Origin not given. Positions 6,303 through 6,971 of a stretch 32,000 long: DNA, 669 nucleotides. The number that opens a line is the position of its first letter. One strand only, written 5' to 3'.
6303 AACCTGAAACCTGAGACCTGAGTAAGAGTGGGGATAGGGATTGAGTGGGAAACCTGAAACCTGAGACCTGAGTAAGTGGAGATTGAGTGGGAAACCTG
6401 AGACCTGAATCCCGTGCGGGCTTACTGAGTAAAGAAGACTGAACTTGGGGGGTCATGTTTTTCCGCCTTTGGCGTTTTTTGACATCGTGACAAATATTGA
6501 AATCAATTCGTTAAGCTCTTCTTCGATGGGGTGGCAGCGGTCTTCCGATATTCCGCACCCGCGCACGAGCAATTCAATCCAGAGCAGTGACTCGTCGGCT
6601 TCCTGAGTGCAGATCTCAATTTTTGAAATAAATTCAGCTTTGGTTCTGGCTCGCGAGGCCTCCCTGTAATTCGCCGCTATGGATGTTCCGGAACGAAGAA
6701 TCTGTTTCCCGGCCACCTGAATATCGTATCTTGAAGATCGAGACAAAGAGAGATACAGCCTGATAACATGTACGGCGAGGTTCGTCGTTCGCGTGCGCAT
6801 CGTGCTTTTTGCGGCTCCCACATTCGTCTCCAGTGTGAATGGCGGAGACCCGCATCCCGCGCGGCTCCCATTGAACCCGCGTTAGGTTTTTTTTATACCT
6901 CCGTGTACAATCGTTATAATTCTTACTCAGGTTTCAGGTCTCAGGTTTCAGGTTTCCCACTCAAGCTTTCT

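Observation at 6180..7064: IVS-like cassette: four-helix-bundle ORF enclosed by inverted arrays of ~49-bp tandem repeats, inserted inside a carA-guaA-carB transcription unit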

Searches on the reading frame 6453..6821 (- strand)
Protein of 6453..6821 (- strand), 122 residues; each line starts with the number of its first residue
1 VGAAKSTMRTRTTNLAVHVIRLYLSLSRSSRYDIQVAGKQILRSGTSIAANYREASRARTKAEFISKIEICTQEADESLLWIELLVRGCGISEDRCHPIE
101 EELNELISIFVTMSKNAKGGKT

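Call 4: search_protein_families(library=pfam, proteins=[window:6453-6821:-], max_evalue=0.01)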
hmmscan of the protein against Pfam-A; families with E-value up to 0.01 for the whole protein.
window:6453-6821:- (122 aa): 1 family
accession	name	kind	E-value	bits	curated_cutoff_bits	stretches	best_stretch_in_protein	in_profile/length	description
PF05635.17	23S_rRNA_IVP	-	3.7e-15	56.5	33.8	1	11-109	8-103/106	23S rRNA-intervening sequence protein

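Call 5: search_protein_families(library=ncbifam, proteins=[window:6453-6821:-], max_evalue=0.01)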
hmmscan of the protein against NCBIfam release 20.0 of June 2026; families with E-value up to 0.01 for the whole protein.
window:6453-6821:- (122 aa): 3 families
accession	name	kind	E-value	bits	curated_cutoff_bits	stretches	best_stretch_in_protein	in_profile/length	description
TIGR02436.1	TIGR02436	subfamily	2.5e-21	75.9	24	1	11-117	4-108/109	four helix bundle protein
NF008911.0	PRK12275.1-2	subfamily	0.00031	21.2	137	1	12-114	13-112/118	hypothetical protein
NF008912.0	PRK12275.1-6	subfamily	0.00089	19.3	124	1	22-118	19-112/117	hypothetical protein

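Call 13: find_encoding_contigs(protein=window:6453-6800:-, flank=10000, max_places=10)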
Protein window:6453-6800:- (115 aa): no gene with exactly this product is on record in the collection.

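Call 14: find_encoding_contigs(protein=window:6453-6821:-, flank=10000, max_places=10)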
Protein window:6453-6821:- (122 aa): no gene with exactly this product is on record in the collection.

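Call 15: find_homologous_proteins(query=window:6456-6800:-, max_evalue=0.001)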
Query window:6456-6800:- (115 aa): 5867 proteins with E <= 0.001 among 5869 candidates; the best 120 are listed.
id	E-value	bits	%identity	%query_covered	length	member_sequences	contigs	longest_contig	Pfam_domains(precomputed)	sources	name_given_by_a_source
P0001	4.8e-67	240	100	100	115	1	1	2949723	PF05635.18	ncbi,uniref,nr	ncbi:four helix bundle protein [Kiritimatiella glycovorans]|uniref:four helix bundle protein n=1 Tax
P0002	1.1e-42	162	68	97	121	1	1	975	PF05635.18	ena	-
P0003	1.3e-41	159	67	97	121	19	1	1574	PF05635.18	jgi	jgi:four helix bundle protein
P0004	2.7e-41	158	66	97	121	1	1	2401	PF05635.18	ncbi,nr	ncbi:MAG: four helix bundle protein [Verrucomicrobiota bacterium]|nr:four helix bundle protein [Verr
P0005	9.2e-41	156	65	97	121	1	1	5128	PF05635.18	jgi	jgi:four helix bundle protein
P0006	9.6e-41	156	65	97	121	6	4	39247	PF05635.18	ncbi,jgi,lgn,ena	-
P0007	1.3e-40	155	65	97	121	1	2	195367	PF05635.18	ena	-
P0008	1.9e-40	155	63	97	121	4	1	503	PF05635.18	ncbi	-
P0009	2.0e-40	155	66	97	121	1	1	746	PF05635.18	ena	-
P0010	2.1e-40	155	65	97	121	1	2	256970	PF05635.18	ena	-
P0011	2.4e-40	155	63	97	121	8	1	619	PF05635.18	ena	-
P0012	2.5e-40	154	66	97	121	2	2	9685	PF05635.18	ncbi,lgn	-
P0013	3.5e-40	154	65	97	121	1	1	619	PF05635.18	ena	-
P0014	7.2e-40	153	64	97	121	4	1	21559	PF05635.18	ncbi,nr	ncbi:MAG: four helix bundle protein [Pontiellaceae bacterium]|nr:four helix bundle protein [Pontiell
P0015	2.1e-39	151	63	97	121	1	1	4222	PF05635.18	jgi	-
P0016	2.4e-39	151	64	97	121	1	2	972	PF05635.18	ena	-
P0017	2.8e-39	151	67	97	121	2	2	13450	PF05635.18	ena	-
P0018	3.0e-39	151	61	97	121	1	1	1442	PF05635.18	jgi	-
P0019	4.7e-39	150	65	97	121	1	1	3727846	PF05635.18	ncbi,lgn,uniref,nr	ncbi:four helix bundle protein [Pontiella sulfatireligans]|uniref:Four helix bundle protein n=1 Tax=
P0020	5.2e-39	150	63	97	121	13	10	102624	PF05635.18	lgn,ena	-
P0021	5.9e-39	150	62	97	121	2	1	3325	PF05635.18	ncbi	-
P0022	6.9e-39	150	63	97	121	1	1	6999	PF05635.18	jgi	jgi:four helix bundle protein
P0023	7.0e-39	150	63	97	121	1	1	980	PF05635.18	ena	-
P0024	7.8e-39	150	65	97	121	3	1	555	PF05635.18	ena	-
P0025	9.8e-39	149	61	97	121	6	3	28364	PF05635.18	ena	-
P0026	1.0e-38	149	63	97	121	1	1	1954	PF05635.18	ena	-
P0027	1.2e-38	149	63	97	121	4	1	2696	PF05635.18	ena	-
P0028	1.6e-38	149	63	97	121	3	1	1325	PF05635.18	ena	-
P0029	3.9e-38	147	62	97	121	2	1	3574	PF05635.18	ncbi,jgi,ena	ncbi:MAG: four helix bundle protein [Kiritimatiellales bacterium]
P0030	4.4e-38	147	61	97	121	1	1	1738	PF05635.18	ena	-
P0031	5.2e-38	147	63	97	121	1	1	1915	PF05635.18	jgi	jgi:four helix bundle protein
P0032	6.7e-38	147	63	97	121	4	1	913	PF05635.18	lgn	-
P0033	6.8e-38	147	63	97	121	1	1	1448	PF05635.18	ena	-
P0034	6.8e-38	147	63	97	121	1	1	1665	PF05635.18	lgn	-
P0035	1.9e-37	145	69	97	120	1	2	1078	PF05635.18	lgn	-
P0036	7.9e-37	143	61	97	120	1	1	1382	PF05635.18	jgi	-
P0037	1.6e-36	142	58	97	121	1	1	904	PF05635.18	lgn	-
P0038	1.8e-36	142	55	97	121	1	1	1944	PF05635.18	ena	-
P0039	3.2e-36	141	59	97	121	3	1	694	PF05635.18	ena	-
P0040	8.9e-36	140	65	97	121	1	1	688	PF05635.18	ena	-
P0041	2.0e-35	139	63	98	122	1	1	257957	PF05635.18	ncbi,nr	ncbi:MAG: hypothetical protein PCFJNLEI_01841 [Verrucomicrobiae bacterium]|nr:hypothetical protein [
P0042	2.3e-35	139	61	100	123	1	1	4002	PF05635.18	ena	-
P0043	3.0e-35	138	62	98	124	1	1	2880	PF05635.18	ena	-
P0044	3.2e-35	138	63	97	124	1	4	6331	PF05635.18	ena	-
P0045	4.2e-35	138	61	99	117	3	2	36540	PF05635.18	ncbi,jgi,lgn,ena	ncbi:MAG: four helix bundle protein [bacterium]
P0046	6.3e-35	137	72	77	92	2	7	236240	PF05635.18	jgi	-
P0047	7.0e-35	137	63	97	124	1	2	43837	PF05635.18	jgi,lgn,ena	-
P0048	8.2e-35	137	58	98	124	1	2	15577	PF05635.18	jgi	jgi:four helix bundle protein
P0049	8.3e-35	137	63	97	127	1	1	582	PF05635.18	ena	-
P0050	8.4e-35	137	61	98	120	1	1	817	PF05635.18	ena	-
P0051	1.1e-34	136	61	97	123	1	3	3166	PF05635.18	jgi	jgi:four helix bundle protein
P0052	1.2e-34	136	64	97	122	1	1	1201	PF05635.18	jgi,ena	jgi:four helix bundle protein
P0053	1.7e-34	136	69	77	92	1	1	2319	PF05635.18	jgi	jgi:four helix bundle protein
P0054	1.9e-34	136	61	97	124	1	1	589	PF05635.18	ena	-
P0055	2.1e-34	135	59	100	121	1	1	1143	PF05635.18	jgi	-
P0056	2.5e-34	135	61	93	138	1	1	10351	PF05635.18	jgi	-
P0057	2.6e-34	135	60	99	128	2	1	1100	PF05635.18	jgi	-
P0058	2.9e-34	135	62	97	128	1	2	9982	PF05635.18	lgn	-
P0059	3.0e-34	135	59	98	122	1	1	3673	PF05635.18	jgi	-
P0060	3.2e-34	135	60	98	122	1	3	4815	PF05635.18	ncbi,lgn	-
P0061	3.5e-34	135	60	100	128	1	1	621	PF05635.18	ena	-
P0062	3.7e-34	135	62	97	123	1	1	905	PF05635.18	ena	-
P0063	4.2e-34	134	59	100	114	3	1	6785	PF05635.18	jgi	-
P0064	4.3e-34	134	60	97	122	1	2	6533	PF05635.18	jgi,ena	jgi:four helix bundle protein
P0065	5.5e-34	134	63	97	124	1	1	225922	PF05635.18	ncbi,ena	-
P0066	5.6e-34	134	63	97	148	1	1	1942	PF05635.18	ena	-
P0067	5.9e-34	134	60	97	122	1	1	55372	PF05635.18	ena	-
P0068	6.1e-34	134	60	99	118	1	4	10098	PF05635.18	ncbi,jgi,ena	-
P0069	6.4e-34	134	62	97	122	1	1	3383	PF05635.18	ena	-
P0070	6.9e-34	134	64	97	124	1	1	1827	PF05635.18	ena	-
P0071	7.0e-34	134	62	97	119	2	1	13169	PF05635.18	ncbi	-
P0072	7.2e-34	134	59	99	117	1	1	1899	PF05635.18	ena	-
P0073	7.4e-34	134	61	97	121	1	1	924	PF05635.18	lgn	-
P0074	7.8e-34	134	61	97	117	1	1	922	PF05635.18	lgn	-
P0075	7.9e-34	134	63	97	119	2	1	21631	PF05635.18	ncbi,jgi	jgi:four helix bundle protein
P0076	7.9e-34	134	59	97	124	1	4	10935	PF05635.18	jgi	jgi:four helix bundle protein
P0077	8.3e-34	134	63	100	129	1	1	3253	PF05635.18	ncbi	-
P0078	8.3e-34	134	62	97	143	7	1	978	PF05635.18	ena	-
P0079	9.0e-34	133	62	97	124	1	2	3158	PF05635.18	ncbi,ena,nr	ncbi:MAG TPA: four helix bundle protein [Candidatus Paceibacterota bacterium]|nr:four helix bundle p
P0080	9.2e-34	133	62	98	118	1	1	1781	PF05635.18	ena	-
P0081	9.6e-34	133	65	97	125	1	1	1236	PF05635.18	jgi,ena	-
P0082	9.8e-34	133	63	97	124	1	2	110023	PF05635.18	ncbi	ncbi:MAG: four helix bundle protein [Limisphaerales bacterium]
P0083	1.0e-33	133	65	83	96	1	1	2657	PF05635.18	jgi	jgi:four helix bundle protein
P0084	1.0e-33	133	61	98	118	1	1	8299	PF05635.18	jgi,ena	-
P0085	1.1e-33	133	58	97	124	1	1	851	PF05635.18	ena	-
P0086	1.1e-33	133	59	97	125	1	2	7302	PF05635.18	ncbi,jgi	jgi:four helix bundle protein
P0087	1.1e-33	133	62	99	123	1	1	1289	PF05635.18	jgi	jgi:four helix bundle protein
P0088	1.2e-33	133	61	97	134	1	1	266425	PF05635.18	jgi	jgi:four helix bundle protein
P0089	1.2e-33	133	60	97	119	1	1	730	PF05635.18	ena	-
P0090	1.3e-33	133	64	97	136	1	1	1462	PF05635.18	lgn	-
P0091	1.4e-33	133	61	97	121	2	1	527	PF05635.18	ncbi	-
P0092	1.4e-33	133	62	97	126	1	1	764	PF05635.18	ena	-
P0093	1.4e-33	133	61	97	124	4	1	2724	PF05635.18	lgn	-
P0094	1.5e-33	133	60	97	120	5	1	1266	PF05635.18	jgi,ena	-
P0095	1.6e-33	133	58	99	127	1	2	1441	PF05635.18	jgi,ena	-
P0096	1.8e-33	132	63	97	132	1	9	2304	PF05635.18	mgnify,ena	mgnify:CR=1 FL=1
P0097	1.9e-33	132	59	99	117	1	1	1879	PF05635.18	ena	-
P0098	1.9e-33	132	61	97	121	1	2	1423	PF05635.18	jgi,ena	jgi:four helix bundle protein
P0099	1.9e-33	132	64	98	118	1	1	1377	PF05635.18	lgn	-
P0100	1.9e-33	132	60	99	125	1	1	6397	PF05635.18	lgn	-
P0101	2.0e-33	132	60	99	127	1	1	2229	PF05635.18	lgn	-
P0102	2.0e-33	132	61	97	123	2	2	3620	PF05635.18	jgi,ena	jgi:four helix bundle protein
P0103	2.1e-33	132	63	97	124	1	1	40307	PF05635.18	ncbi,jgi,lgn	jgi:four helix bundle protein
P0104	2.2e-33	132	62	97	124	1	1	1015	PF05635.18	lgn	-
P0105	2.2e-33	132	63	97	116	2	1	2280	PF05635.18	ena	-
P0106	2.2e-33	132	59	97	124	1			PF05635.18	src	-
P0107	2.3e-33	132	61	97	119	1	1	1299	PF05635.18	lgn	-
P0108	2.6e-33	132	62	97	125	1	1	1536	PF05635.18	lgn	-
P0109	2.7e-33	132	58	99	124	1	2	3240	PF05635.18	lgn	-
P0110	2.7e-33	132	62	88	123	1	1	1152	PF05635.18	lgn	-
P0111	3.0e-33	132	59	97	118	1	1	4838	PF05635.18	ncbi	-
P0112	3.2e-33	132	63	97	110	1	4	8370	PF05635.18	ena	-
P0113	3.2e-33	132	60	97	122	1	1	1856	PF05635.18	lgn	-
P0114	3.3e-33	132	59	97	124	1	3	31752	PF05635.18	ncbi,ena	-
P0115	3.5e-33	131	59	97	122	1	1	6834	PF05635.18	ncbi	-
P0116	3.7e-33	131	58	98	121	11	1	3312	PF05635.18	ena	-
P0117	3.7e-33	131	59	97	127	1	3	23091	PF05635.18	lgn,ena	-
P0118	3.8e-33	131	61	97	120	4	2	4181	PF05635.18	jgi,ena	jgi:four helix bundle protein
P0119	3.9e-33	131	64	97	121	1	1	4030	PF05635.18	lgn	-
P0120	4.0e-33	131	63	97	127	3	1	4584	PF05635.18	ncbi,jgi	jgi:four helix bundle protein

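Call 16: find_encoding_contigs(protein=P0001, flank=10000, max_places=5)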
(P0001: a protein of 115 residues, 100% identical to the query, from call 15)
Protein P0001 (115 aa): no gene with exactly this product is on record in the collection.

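Call 18: find_encoding_contigs(protein=P0019, flank=4000, max_places=4)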
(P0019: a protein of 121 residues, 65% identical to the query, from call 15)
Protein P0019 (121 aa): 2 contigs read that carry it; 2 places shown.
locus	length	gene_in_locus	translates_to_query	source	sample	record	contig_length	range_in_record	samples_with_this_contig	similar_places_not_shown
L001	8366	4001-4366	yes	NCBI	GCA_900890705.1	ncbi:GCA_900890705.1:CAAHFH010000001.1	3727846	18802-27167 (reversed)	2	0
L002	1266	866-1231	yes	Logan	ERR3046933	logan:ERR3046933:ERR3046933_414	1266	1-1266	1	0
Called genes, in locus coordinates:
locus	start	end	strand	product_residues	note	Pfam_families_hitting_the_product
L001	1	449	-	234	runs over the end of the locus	-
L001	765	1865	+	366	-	PF00988:CPSase_sm_chain, PF00117:GATase, PF07722:Peptidase_C26 (faint)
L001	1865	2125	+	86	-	PF13711:DUF4160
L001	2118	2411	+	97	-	PF10387:DUF2442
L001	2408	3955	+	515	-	PF00117:GATase, PF07722:Peptidase_C26, PF02540:NAD_synthase (weak), PF00958:GMP_synt_C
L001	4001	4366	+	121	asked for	PF05635:23S_rRNA_IVP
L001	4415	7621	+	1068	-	PF25596:CPSase_L_D1, PF02786:CPSase_L_D2, PF02787:CPSase_L_D3, PF25596:CPSase_L_D1, PF02655:ATP-grasp_3 (weak), PF02222:ATP-grasp, PF02786:CPSase_L_D2, PF02142:MGS, +5 more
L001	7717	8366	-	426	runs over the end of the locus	PF02606:LpxK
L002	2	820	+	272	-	?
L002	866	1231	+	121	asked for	PF05635:23S_rRNA_IVP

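Call 19: find_encoding_contigs(protein=P0007, flank=4000, max_places=4)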
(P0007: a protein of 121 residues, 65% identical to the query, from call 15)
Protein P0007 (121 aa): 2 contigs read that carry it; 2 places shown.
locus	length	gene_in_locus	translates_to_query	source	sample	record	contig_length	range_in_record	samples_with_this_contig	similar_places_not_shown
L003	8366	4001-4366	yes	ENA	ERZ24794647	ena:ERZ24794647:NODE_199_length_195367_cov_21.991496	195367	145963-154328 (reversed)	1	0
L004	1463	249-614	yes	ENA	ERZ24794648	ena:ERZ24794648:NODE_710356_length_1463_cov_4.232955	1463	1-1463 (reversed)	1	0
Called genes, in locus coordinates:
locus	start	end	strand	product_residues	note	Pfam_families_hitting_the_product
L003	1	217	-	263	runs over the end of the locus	PF03819:MazG, PF12643:MazG-like (faint), PF01503:PRA-PH (weak), PF03819:MazG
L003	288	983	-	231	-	PF00702:Hydrolase (weak)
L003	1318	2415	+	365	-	PF00988:CPSase_sm_chain, PF00117:GATase, PF07722:Peptidase_C26 (faint)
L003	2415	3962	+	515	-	PF00117:GATase, PF07722:Peptidase_C26, PF02540:NAD_synthase, PF00958:GMP_synt_C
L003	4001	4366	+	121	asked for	PF05635:23S_rRNA_IVP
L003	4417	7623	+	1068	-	PF25596:CPSase_L_D1, PF02786:CPSase_L_D2, PF02787:CPSase_L_D3, PF25596:CPSase_L_D1, PF02655:ATP-grasp_3 (weak), PF02222:ATP-grasp, PF02786:CPSase_L_D2, PF02142:MGS, +5 more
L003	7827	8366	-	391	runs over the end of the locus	PF02606:LpxK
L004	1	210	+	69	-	?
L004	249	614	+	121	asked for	PF05635:23S_rRNA_IVP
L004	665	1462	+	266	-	?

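Call 20: find_encoding_contigs(protein=P0020, flank=4000, max_places=10)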
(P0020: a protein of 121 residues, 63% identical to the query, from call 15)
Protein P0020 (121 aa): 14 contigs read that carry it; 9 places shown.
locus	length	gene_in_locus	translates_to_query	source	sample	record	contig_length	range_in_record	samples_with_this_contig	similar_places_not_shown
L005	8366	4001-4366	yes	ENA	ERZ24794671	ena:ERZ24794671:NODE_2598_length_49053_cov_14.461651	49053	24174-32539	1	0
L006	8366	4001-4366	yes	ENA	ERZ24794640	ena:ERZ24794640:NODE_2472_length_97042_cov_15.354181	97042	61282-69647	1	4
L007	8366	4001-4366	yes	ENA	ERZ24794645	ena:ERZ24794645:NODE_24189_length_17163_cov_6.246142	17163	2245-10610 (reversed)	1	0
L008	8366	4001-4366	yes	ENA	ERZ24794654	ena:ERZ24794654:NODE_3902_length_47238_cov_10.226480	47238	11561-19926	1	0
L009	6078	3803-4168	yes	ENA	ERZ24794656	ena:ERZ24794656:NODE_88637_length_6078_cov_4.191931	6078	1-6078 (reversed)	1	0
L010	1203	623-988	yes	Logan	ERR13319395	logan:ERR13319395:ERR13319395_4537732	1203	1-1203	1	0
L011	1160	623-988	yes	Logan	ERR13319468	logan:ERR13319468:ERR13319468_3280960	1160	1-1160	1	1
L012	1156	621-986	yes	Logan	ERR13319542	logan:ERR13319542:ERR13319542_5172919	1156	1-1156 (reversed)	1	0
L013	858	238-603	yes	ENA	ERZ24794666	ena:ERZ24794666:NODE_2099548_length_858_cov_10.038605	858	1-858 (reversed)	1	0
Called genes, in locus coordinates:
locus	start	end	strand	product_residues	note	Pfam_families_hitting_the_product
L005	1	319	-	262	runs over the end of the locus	PF01503:PRA-PH (faint), PF03819:MazG, PF12643:MazG-like (faint), PF03819:MazG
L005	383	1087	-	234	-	-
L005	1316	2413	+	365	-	PF00988:CPSase_sm_chain, PF00117:GATase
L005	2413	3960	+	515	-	PF00117:GATase, PF00733:Asn_synthase (faint), PF07722:Peptidase_C26, PF02540:NAD_synthase (weak), PF03054:tRNA_Me_trans (faint), PF00958:GMP_synt_C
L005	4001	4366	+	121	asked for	PF05635:23S_rRNA_IVP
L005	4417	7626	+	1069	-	PF25596:CPSase_L_D1, PF02786:CPSase_L_D2, PF02787:CPSase_L_D3, PF25596:CPSase_L_D1, PF02655:ATP-grasp_3 (weak), PF02786:CPSase_L_D2, PF02222:ATP-grasp, PF02142:MGS, +4 more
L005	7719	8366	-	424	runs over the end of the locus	PF02606:LpxK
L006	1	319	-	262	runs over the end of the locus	PF01503:PRA-PH (faint), PF03819:MazG, PF12643:MazG-like (faint), PF03819:MazG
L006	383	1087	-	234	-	-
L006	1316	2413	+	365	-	PF00988:CPSase_sm_chain, PF00117:GATase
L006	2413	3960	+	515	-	PF00117:GATase, PF00733:Asn_synthase (faint), PF07722:Peptidase_C26, PF02540:NAD_synthase (weak), PF03054:tRNA_Me_trans (faint), PF00958:GMP_synt_C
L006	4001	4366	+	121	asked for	PF05635:23S_rRNA_IVP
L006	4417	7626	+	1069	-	PF25596:CPSase_L_D1, PF02786:CPSase_L_D2, PF02787:CPSase_L_D3, PF25596:CPSase_L_D1, PF02655:ATP-grasp_3 (weak), PF02786:CPSase_L_D2, PF02222:ATP-grasp, PF02142:MGS, +4 more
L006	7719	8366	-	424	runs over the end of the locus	PF02606:LpxK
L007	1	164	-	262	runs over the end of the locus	PF01503:PRA-PH (faint), PF03819:MazG, PF12643:MazG-like (faint), PF03819:MazG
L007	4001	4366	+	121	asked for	PF05635:23S_rRNA_IVP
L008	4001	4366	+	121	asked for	PF05635:23S_rRNA_IVP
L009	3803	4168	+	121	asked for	PF05635:23S_rRNA_IVP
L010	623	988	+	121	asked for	PF05635:23S_rRNA_IVP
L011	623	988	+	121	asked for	PF05635:23S_rRNA_IVP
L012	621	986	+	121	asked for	PF05635:23S_rRNA_IVP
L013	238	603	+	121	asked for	PF05635:23S_rRNA_IVP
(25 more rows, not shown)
